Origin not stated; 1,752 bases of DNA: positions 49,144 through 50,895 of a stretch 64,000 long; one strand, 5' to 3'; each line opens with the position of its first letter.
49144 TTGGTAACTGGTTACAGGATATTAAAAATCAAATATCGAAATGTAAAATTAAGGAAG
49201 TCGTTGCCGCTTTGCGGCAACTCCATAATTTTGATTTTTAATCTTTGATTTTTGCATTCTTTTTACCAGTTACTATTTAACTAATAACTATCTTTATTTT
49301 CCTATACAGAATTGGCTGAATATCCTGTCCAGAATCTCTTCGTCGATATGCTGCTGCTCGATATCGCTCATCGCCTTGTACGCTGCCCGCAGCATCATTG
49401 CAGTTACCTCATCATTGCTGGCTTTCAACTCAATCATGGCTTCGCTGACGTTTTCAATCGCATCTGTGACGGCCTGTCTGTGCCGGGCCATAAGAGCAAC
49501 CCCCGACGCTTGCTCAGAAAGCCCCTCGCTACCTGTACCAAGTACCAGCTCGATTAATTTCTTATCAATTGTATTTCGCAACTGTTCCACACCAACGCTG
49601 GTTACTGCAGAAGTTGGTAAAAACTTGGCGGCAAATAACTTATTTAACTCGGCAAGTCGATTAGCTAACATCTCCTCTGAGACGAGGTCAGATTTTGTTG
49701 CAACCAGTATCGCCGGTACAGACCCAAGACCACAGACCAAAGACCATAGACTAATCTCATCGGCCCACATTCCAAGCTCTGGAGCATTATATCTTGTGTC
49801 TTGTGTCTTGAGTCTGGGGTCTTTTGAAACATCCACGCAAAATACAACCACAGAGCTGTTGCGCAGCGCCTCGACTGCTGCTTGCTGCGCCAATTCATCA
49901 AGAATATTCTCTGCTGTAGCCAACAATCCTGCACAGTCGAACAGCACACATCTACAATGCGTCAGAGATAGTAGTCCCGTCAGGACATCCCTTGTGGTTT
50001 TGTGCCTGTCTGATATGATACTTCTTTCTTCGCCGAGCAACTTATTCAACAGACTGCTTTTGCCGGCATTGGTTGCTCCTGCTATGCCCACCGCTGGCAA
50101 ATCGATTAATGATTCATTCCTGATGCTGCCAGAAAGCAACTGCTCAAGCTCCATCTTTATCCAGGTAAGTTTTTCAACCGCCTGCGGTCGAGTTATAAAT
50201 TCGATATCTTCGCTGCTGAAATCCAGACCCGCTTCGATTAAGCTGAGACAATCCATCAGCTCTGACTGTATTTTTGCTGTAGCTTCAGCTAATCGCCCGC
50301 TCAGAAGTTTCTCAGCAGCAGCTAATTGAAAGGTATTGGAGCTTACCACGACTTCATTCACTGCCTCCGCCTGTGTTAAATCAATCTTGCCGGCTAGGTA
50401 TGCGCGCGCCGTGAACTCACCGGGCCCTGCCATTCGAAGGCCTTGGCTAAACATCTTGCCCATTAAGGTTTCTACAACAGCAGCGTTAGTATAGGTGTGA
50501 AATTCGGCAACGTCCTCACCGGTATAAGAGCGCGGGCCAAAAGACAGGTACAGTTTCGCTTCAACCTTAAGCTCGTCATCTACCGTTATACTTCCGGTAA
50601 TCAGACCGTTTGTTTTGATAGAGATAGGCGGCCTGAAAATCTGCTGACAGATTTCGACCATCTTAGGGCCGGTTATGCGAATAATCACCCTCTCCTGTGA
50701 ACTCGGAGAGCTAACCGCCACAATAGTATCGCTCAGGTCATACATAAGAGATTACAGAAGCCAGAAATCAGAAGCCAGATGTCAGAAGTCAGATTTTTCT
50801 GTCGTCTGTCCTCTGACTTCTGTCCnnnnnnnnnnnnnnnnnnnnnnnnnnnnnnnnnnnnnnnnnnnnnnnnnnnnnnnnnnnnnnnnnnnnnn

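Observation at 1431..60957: Locus-specific degenerate heptamer word arrays, often as inverted arms, at most gene boundaries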

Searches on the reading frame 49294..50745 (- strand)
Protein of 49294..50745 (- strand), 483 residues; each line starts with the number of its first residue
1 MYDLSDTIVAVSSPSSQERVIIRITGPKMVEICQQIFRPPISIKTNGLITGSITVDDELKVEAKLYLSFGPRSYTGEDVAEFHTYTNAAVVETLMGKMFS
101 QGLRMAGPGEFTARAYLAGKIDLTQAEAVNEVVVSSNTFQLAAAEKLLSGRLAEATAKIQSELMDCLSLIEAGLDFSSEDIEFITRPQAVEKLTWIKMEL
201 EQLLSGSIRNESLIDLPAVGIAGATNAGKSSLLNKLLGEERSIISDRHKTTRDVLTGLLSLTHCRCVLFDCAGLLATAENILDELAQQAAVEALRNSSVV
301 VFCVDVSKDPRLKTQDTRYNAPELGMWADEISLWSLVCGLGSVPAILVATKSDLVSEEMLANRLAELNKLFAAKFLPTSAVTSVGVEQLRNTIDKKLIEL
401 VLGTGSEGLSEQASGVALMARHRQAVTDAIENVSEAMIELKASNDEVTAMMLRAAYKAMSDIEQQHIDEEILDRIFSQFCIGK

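Call 10: search_protein_families(library=pfam, proteins=[window:49294-50745:-])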
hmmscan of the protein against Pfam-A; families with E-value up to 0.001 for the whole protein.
window:49294-50745:- (483 aa): 8 families
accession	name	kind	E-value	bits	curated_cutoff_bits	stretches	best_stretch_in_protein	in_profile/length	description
PF12631.12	MnmE_helical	-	1.1e-34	120.8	40.1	1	123-480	1-211/211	MnmE helical domain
PF10396.14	TrmE_N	-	5.1e-24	85.2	29.8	1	7-120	1-117/117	GTP-binding protein TrmE N-terminus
PF01926.29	MMR_HSR1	-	4.5e-18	65.9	21.9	1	219-315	2-92/113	50S ribosome-binding GTPase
PF02421.24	FeoB_N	-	5.9e-06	26.3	27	0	219-306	3-88/156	Ferrous iron transport protein B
PF03193.22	RsgA_GTPase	-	7.8e-06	26.3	30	0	343-401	54-112/174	RsgA GTPase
PF00009.33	GTP_EFTU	-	0.00017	21.7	26.5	0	342-397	121-186/188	Elongation factor Tu GTP binding domain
PF00350.29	Dynamin_N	-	0.00041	20.8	27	0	220-251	2-33/168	Dynamin family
PF00071.28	Ras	-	0.0006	19.9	21.6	0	326-396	92-159/162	Ras family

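Call 12: find_related_loci(query=window:49294-50745:-, collection=genome_contigs, flank=10000)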
Query window:49294-50745:- (483 aa) in genome_contigs; peptide patterns used: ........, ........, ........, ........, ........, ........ (x = any residue, [..] = any of these).
24 stretches matched a pattern; 5 encode a relative of the query (tblastn E <= 1e-3); 5 distinct loci.
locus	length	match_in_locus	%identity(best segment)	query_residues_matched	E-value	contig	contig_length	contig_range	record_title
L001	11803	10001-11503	72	1-483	0e+0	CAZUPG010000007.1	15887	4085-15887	MAG TPA_asm: uncultured Pirellulales bacterium isolate binchicken_co100_69 genome assembly, contig: NODE_5808_length_158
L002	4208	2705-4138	71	1-483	0e+0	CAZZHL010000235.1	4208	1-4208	MAG TPA_asm: uncultured Pirellulales bacterium isolate binchicken_co34_270 genome assembly, contig: NODE_38791_length_42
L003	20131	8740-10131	67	1-483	0e+0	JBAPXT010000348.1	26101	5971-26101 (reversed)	MAG: Sedimentisphaerales bacterium isolate MFD00095_ilm_asm_bin10 k127_201581, whole genome shotgun sequence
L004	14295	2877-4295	62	1-483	0e+0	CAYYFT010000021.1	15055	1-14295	MAG TPA_asm: uncultured Pirellulales bacterium isolate binchicken_co100_222 genome assembly, contig: NODE_6275_length_15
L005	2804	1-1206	48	63-483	2e-127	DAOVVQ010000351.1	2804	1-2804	MAG TPA_asm: Planctomycetota bacterium isolate CSMAG_1709 CSMAG_1709_k141_1183052_length_2804_cov_60.0000, whole genome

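Call 25: find_homologous_proteins(query=window:49294-50745:-, max_evalue=1e-100)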
Query window:49294-50745:- (483 aa): 1664 proteins with E <= 1e-100 among 8000 candidates; the best 120 are listed.
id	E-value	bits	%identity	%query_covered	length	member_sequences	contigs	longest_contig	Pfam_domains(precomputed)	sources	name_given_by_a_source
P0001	0.0e+0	1033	100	100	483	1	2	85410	PF10396.15,PF01926.30,PF02421.25,PF03193.23,PF12631.13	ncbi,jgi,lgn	-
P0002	8.4e-220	748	72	100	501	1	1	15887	PF10396.15,PF01926.30,PF02421.25,PF12631.13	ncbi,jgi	-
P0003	8.1e-218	742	75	100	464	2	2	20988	PF10396.15,PF01926.30,PF12631.13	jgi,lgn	-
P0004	6.0e-208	709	72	100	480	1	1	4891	PF10396.15,PF01926.30,PF12631.13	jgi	-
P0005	5.9e-206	703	72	100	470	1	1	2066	PF10396.15,PF01926.30,PF02421.25,PF12631.13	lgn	-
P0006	1.3e-203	695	70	100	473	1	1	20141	PF10396.15,PF01926.30,PF02421.25,PF12631.13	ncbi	-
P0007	2.9e-201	687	70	100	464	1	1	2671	PF10396.15,PF01926.30,PF02421.25,PF12631.13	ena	-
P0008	5.1e-201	686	70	100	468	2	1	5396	PF10396.15,PF01926.30,PF02421.25,PF12631.13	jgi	-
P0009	3.5e-200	684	63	100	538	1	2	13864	PF10396.15,PF01926.30,PF02421.25,PF03193.23,PF12631.13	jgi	jgi:tRNA modification GTPase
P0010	3.4e-199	680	71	100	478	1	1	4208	PF10396.15,PF01926.30,PF02421.25,PF12631.13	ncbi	-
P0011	8.6e-199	679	70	100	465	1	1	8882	PF10396.15,PF01926.30,PF02421.25,PF03193.23,PF12631.13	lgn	-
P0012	9.7e-199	679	69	100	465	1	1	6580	PF10396.15,PF01926.30,PF02421.25,PF12631.13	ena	-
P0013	8.2e-198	676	67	100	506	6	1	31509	PF10396.15,PF01926.30,PF02421.25,PF12631.13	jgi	-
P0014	3.4e-197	674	68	100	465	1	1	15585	PF10396.15,PF01926.30,PF02421.25,PF12631.13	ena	-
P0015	3.8e-197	674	68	100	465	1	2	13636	PF10396.15,PF01926.30,PF02421.25,PF12631.13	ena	-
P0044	2.1e-190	652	62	100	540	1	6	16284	PF10396.15,PF01926.30,PF12631.13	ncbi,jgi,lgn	-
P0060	1.0e-187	643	61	100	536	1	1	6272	PF10396.15,PF01926.30,PF12631.13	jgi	-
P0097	5.7e-181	620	61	100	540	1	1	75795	PF10396.15,PF01926.30,PF12631.13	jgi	-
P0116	7.6e-179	613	62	91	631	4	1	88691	PF10396.15,PF01926.30,PF02421.25,PF12631.13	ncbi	-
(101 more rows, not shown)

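Call 26: find_encoding_contigs(protein=P0001, flank=10000, max_places=10)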
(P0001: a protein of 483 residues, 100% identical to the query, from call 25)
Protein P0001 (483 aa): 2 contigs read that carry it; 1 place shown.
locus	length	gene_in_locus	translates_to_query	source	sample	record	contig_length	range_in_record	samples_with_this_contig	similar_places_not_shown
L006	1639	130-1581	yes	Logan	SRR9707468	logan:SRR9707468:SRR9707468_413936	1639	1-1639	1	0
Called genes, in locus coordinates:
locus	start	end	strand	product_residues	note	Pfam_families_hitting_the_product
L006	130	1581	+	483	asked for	PF10396:TrmE_N, PF12631:MnmE_helical, PF03193:RsgA_GTPase (faint), PF01926:MMR_HSR1, PF02421:FeoB_N (faint)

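Call 44: find_encoding_contigs(protein=P0116, flank=10000, max_places=2)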
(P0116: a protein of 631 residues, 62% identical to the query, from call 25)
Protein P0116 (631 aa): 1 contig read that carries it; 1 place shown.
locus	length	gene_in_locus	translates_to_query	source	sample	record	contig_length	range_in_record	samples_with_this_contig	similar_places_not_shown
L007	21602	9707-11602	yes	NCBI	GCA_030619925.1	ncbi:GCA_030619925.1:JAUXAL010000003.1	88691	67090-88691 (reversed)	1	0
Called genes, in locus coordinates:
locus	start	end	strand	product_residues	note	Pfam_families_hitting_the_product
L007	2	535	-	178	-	?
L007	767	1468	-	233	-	PF02633:Creatininase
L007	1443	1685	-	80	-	-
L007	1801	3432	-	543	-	PF11638:DnaA_N, PF00308:Bac_DnaA, PF00004:AAA (faint), PF08299:Bac_DnaA_C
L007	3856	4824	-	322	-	PF00551:Formyl_trans_N, PF02911:Formyl_trans_C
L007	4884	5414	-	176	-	PF01327:Pep_deformylase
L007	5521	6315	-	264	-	PF00005:ABC_tran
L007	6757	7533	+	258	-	PF00149:Metallophos, PF12850:Metallophos_2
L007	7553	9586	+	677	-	PF14849:YidC_periplas, PF02096:60KD_IMP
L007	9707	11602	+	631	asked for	PF10396:TrmE_N, PF12631:MnmE_helical, PF01926:MMR_HSR1, PF02421:FeoB_N (faint)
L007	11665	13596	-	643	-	PF00012:HSP70, PF06723:MreB_Mbl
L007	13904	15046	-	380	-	PF00217:ATP-gua_Ptrans, PF27454:McsB_C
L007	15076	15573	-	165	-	PF02151:UVR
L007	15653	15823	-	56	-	-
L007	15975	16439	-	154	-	PF01242:PTPS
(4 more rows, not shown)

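Call 45: find_encoding_contigs(protein=P0060, flank=10000, max_places=2)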
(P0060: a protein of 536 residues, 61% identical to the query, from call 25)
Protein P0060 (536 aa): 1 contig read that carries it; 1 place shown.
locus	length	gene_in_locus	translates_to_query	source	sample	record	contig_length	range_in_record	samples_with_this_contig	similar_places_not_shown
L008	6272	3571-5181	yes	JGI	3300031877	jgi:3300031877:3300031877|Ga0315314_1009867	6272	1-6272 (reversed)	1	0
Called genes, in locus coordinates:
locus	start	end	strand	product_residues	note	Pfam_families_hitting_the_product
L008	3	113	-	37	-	?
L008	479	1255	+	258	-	PF00149:Metallophos, PF12850:Metallophos_2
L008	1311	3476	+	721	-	PF14849:YidC_periplas, PF02096:60KD_IMP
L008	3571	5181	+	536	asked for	PF10396:TrmE_N, PF12631:MnmE_helical, PF01926:MMR_HSR1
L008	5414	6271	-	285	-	?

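Call 57: find_encoding_contigs(protein=P0044, flank=10000, max_places=6)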
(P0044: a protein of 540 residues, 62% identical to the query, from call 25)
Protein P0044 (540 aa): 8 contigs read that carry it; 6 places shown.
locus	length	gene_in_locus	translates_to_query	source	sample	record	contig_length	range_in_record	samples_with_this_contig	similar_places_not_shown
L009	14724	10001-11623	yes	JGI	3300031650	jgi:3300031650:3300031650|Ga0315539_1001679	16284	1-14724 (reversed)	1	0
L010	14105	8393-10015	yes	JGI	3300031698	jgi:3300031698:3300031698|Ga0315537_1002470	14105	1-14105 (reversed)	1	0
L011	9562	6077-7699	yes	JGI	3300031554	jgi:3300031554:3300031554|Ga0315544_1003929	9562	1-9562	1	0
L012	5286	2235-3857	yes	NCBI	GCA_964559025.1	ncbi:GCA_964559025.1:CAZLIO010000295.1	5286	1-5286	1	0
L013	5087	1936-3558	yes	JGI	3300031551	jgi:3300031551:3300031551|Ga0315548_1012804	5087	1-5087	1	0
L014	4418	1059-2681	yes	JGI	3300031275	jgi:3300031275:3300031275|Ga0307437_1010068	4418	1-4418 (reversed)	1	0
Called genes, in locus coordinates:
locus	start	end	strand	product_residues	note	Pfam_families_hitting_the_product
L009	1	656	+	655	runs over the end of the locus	-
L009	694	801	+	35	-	-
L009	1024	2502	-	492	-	PF11638:DnaA_N, PF00308:Bac_DnaA, PF00004:AAA (weak), PF08299:Bac_DnaA_C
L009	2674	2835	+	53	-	-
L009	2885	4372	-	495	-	PF01029:NusB, PF22458:RsmF-B_ferredox, PF01189:Methyltr_RsmB-F, PF01728:FtsJ (weak), PF13847:Methyltransf_31, PF13649:Methyltransf_25 (faint)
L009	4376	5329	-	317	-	PF00551:Formyl_trans_N, PF02911:Formyl_trans_C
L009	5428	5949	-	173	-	PF01327:Pep_deformylase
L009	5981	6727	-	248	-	PF00005:ABC_tran, PF12399:BCA_ABC_TP_C (faint)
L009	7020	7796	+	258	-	PF00149:Metallophos, PF12850:Metallophos_2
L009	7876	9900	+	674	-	PF14849:YidC_periplas, PF02096:60KD_IMP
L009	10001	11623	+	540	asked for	PF10396:TrmE_N, PF12631:MnmE_helical, PF01926:MMR_HSR1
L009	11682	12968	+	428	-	PF00657:Lipase_GDSL, PF13472:Lipase_GDSL_2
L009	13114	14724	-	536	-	?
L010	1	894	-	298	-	?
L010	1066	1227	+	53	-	-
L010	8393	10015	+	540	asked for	PF10396:TrmE_N, PF12631:MnmE_helical, PF01926:MMR_HSR1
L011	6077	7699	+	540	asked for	PF10396:TrmE_N, PF12631:MnmE_helical, PF01926:MMR_HSR1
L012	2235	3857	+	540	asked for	PF10396:TrmE_N, PF12631:MnmE_helical, PF01926:MMR_HSR1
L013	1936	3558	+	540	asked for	PF10396:TrmE_N, PF12631:MnmE_helical, PF01926:MMR_HSR1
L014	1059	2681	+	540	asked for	PF10396:TrmE_N, PF12631:MnmE_helical, PF01926:MMR_HSR1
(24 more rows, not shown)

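Call 58: find_encoding_contigs(protein=P0097, flank=10000, max_places=2)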
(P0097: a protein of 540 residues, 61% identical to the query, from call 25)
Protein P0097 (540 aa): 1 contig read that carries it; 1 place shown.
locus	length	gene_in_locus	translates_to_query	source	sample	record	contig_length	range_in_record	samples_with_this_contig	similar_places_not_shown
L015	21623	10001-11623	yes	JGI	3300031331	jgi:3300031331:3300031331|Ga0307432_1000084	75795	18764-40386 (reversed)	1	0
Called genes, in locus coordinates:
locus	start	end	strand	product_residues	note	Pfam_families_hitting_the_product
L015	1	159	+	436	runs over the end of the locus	PF03331:LpxC, PF22817:ApeP-like, PF07977:FabA, PF22818:ApeI-like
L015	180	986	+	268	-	PF00132:Hexapep (weak), PF25084:LbH_EIF2B (faint), PF25087:GMPPB_C (weak), PF00132:Hexapep (weak), PF13720:Acetyltransf_11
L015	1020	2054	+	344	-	PF01408:GFO_IDH_MocA, PF22725:GFO_IDH_MocA_C3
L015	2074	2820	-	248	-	PF04493:Endonuclease_5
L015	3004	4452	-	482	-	PF01029:NusB, PF22458:RsmF-B_ferredox, PF01189:Methyltr_RsmB-F, PF01728:FtsJ (weak), PF13847:Methyltransf_31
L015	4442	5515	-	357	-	PF00551:Formyl_trans_N, PF02911:Formyl_trans_C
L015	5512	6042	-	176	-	PF01327:Pep_deformylase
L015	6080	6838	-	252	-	PF00005:ABC_tran, PF13304:AAA_21 (faint), PF12399:BCA_ABC_TP_C (weak)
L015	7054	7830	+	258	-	PF00149:Metallophos, PF12850:Metallophos_2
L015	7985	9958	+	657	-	PF14849:YidC_periplas (weak), PF02096:60KD_IMP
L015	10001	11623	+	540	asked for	PF10396:TrmE_N, PF12631:MnmE_helical, PF01926:MMR_HSR1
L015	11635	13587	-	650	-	PF00012:HSP70, PF06723:MreB_Mbl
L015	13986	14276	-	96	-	-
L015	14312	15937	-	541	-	PF00118:Cpn60_TCP1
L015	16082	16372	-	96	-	PF00166:Cpn10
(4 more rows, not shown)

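Call 85: predict_structure(alignment_id=A2)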
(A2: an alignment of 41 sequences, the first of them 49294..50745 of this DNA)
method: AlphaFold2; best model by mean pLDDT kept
length: 483 residues; sequences in the alignment: 41
mean_pLDDT: 66.0   pTM: 0.42
mean pLDDT of the five models: 66.0, 65.6, 64.3, 56.5, 55.2
residues with pLDDT >= 90: 16; 70-90: 235; 50-70: 110; < 50: 122
segments of 3 or more residues with pLDDT < 50: 14-17, 130-148, 179-182, 206-230, 240-256, 312-324, 404-420, 464-483
pLDDT, mean of each block of 10 residues (from residue 1): 66 58 87 88 81 84 89 83 78 76 66 72 58 42 45 69 79 58 71 84 51 28 33 61 29 47 61 62 60 74 79 44 59 82 81 85 89 85 80 80 40 34 72 86 82 81 47 37 26
secondary structure, 60 per line:
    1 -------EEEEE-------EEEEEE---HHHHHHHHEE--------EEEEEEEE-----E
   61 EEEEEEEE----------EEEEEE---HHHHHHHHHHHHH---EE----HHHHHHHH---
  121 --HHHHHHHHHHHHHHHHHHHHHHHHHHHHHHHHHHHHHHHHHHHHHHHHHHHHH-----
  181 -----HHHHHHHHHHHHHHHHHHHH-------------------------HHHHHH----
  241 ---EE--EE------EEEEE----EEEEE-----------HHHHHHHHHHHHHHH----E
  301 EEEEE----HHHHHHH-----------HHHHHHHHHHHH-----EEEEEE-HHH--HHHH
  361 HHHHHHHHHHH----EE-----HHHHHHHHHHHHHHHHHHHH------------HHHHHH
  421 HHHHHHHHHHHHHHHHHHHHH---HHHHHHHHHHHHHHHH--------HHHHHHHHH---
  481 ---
elements in order: E8-12 E20-25 H29-36 E47-54 E60-68 E79-84 H88-100 H110-117 H123-175 H186-205 H231-236 E256-260 E265-269 H281-295 E300-305 H310-316 H328-339 E345-350 H357-371 H383-402 H415-441 H445-460 H469-477

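Call 98: list_cluster_members(proteins=[P0001])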
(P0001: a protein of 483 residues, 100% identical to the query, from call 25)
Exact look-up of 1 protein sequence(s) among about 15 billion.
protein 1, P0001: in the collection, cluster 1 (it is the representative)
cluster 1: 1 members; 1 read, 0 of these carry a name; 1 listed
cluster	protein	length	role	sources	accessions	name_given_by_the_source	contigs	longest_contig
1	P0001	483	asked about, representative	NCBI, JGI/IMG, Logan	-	-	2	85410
